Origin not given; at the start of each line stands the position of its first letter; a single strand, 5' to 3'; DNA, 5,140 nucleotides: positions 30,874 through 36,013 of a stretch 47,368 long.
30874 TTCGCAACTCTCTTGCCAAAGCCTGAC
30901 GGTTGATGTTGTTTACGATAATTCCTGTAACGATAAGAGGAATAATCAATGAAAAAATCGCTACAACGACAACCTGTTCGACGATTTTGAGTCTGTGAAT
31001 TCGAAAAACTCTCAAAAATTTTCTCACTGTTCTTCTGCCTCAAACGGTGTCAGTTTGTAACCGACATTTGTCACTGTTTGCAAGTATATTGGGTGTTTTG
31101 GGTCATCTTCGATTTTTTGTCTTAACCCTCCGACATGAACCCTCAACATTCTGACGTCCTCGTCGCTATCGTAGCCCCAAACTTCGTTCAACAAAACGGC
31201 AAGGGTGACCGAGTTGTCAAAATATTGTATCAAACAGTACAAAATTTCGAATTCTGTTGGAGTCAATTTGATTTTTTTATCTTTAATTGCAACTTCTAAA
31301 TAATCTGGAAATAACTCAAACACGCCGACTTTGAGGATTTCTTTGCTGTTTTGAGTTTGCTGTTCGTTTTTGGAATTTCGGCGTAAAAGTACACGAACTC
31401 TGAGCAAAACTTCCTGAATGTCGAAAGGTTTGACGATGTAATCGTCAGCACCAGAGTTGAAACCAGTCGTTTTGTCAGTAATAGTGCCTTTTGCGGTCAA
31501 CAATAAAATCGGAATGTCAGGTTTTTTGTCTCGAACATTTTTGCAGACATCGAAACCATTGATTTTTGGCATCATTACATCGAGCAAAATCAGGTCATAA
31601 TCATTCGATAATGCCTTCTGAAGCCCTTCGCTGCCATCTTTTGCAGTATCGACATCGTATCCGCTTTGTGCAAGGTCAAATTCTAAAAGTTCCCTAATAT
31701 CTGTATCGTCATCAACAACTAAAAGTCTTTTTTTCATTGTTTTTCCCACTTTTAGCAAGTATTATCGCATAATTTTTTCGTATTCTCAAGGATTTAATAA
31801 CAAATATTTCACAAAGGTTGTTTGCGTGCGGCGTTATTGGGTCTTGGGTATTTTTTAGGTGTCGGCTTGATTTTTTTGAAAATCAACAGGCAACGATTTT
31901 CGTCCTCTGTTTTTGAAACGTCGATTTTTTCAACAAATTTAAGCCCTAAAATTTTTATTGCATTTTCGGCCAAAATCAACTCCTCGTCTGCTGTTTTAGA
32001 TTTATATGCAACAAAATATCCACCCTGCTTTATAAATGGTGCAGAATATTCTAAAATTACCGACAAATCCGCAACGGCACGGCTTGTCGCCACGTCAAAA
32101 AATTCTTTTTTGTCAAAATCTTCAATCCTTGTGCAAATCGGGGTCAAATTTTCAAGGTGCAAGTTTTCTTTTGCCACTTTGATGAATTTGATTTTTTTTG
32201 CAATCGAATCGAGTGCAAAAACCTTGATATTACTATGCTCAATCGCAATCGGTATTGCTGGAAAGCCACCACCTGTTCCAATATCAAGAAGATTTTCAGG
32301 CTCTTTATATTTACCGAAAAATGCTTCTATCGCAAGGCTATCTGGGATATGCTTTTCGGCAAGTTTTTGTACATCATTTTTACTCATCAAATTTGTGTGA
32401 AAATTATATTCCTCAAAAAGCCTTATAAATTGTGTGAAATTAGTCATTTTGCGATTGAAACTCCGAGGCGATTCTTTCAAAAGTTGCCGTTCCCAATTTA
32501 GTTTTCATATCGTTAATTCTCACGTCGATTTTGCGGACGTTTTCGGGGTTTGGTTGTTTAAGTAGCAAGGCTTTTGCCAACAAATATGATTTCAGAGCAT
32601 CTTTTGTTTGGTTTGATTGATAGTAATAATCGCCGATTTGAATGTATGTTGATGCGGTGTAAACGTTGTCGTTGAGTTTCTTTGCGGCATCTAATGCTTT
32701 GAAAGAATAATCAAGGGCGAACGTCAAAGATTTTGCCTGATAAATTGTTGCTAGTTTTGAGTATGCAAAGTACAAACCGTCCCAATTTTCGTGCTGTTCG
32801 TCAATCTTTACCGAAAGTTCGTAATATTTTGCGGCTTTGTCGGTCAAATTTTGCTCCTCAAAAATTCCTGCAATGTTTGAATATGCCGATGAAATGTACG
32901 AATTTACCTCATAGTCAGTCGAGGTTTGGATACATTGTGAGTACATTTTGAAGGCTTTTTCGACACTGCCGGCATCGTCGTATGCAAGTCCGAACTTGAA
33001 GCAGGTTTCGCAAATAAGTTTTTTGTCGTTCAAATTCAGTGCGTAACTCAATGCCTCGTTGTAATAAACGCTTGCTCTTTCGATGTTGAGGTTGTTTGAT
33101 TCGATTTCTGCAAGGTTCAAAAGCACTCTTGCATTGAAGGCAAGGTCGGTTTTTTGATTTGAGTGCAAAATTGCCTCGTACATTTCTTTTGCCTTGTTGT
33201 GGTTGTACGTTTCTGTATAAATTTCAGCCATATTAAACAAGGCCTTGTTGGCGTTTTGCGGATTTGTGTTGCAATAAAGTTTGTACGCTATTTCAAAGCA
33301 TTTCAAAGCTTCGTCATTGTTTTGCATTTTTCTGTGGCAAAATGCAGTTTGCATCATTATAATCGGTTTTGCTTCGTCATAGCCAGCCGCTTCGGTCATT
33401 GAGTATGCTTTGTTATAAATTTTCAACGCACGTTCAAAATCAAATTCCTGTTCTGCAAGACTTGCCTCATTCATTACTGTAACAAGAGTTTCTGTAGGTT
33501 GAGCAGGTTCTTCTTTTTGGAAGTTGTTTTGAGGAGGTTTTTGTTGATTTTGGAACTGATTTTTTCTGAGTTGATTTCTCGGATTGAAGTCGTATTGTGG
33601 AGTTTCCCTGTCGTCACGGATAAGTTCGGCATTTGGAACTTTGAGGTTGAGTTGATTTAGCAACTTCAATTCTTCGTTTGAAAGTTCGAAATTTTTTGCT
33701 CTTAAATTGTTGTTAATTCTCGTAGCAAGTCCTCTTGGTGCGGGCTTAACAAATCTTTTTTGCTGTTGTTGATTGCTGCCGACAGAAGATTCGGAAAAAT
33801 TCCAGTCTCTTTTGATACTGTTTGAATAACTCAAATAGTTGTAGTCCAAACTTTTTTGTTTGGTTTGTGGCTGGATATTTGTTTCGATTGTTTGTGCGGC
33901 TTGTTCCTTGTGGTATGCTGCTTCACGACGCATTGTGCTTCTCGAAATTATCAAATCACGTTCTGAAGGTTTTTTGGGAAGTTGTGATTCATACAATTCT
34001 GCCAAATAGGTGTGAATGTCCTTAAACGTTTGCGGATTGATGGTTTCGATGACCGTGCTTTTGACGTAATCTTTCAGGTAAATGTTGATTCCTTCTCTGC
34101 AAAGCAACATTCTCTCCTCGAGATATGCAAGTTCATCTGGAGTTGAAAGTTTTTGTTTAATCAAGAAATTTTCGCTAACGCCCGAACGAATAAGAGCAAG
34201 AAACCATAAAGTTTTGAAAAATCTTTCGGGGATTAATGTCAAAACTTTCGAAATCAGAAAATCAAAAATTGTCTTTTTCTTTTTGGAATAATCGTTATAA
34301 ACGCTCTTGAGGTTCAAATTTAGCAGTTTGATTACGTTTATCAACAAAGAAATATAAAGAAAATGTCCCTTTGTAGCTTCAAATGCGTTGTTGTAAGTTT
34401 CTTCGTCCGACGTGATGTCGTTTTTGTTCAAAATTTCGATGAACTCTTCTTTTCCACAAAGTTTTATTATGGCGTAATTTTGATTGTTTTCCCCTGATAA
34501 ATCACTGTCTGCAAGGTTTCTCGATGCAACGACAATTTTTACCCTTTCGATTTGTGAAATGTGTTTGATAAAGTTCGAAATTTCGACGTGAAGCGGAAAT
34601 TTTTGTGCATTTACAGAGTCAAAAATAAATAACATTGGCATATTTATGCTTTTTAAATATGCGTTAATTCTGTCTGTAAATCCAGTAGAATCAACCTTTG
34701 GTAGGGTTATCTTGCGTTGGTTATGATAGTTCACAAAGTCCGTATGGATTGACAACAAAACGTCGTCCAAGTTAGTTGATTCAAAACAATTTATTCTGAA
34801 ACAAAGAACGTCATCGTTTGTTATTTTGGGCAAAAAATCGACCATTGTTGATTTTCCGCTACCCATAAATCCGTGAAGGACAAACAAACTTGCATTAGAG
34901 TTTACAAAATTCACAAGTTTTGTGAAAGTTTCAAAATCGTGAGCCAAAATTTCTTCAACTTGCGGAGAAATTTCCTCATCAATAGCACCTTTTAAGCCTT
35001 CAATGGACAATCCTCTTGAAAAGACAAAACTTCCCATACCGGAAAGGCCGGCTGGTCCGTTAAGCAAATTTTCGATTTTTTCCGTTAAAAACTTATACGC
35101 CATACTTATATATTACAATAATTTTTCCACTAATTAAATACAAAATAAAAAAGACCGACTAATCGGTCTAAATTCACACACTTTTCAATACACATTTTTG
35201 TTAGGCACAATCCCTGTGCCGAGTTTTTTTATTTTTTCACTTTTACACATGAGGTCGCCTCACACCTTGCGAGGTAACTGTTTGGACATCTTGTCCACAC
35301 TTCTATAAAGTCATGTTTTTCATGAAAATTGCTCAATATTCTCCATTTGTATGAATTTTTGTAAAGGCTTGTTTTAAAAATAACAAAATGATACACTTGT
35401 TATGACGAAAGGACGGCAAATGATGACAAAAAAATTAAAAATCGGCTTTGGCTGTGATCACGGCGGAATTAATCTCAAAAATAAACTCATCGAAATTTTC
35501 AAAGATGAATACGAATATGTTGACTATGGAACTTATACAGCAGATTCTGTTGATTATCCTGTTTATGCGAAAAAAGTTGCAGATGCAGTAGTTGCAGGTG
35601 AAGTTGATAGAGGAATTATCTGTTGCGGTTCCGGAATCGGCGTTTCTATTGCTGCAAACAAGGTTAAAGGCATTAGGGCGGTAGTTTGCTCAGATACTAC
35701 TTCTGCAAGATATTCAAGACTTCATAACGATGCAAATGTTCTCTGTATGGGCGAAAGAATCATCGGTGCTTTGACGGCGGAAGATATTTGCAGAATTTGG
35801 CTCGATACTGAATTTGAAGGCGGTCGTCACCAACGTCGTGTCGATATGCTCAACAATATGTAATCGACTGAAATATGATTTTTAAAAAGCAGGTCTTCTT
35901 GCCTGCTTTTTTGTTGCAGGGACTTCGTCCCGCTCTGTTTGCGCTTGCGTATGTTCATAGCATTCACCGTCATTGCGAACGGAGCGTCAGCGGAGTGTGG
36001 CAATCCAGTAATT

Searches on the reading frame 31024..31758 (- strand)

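Call 31: search_protein_families(library=pfam, proteins=[window:31024-31758:-])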
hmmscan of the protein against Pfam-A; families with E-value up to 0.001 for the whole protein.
window:31024-31758:- (244 aa): 2 families
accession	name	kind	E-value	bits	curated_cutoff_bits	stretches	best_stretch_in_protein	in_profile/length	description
PF00072.30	Response_reg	-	2e-30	105.7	30.2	1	13-121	2-110/111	Response regulator receiver domain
PF00486.34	Trans_reg_C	-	1.5e-22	79.9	26.2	1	161-236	2-77/77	Transcriptional regulatory protein, C terminal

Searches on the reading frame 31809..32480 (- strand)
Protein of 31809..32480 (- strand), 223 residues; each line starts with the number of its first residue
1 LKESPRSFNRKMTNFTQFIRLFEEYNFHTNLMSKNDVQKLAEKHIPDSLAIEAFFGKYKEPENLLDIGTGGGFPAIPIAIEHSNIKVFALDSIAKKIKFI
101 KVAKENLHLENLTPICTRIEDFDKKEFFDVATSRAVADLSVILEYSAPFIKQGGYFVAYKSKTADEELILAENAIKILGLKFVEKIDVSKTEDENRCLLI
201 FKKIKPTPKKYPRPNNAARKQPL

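Call 31: search_protein_families(library=pfam, proteins=[window:31809-32480:-])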
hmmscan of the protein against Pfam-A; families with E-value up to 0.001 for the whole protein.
window:31809-32480:- (223 aa): 3 families
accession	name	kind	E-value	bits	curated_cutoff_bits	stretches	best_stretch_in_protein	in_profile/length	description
PF02527.21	GidB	-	2.4e-45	154.6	27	1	13-181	3-169/184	rRNA small subunit methyltransferase G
PF13847.12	Methyltransf_31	-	1.1e-08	35.4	27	1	62-165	5-116/145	Methyltransferase domain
PF13649.12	Methyltransf_25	-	0.00041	21.4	27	1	65-135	2-73/97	Methyltransferase domain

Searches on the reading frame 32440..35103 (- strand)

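Call 31: search_protein_families(library=pfam, proteins=[window:32440-35103:-])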
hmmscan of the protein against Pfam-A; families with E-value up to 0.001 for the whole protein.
window:32440-35103:- (887 aa): 8 families
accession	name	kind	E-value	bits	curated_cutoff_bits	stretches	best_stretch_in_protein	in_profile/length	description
PF13424.12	TPR_12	-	4.8e-19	68.8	30.1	3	780-843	5-71/77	Tetratricopeptide repeat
PF07719.23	TPR_2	-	1.1e-13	50.6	27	0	584-610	5-31/34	Tetratricopeptide repeat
PF13181.12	TPR_8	-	2.2e-11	43.4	25.7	0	739-771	2-34/34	Tetratricopeptide repeat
PF17874.7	TPR_MalT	-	9.1e-08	32.2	45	1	626-791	8-174/336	MalT-like TPR region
PF00515.34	TPR_1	-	1.8e-07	31.1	27.8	0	739-770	2-33/34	Tetratricopeptide repeat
PF13401.12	AAA_22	-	1e-05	26.3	27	1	69-188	3-116/130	AAA domain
PF13174.12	TPR_6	-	8.3e-05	23.4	26.3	0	621-647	2-28/33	Tetratricopeptide repeat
PF14559.12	TPR_19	-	0.00056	20.6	25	0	620-652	26-58/68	Tetratricopeptide repeat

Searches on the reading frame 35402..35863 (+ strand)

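Call 31: search_protein_families(library=pfam, proteins=[window:35402-35863:+])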
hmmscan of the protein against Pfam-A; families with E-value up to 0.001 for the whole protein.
window:35402-35863:+ (153 aa): 1 family
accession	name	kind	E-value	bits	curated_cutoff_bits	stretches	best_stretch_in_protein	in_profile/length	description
PF02502.23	LacAB_rpiB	-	9.5e-59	197.7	24.7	1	14-150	1-138/138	Ribose/Galactose Isomerase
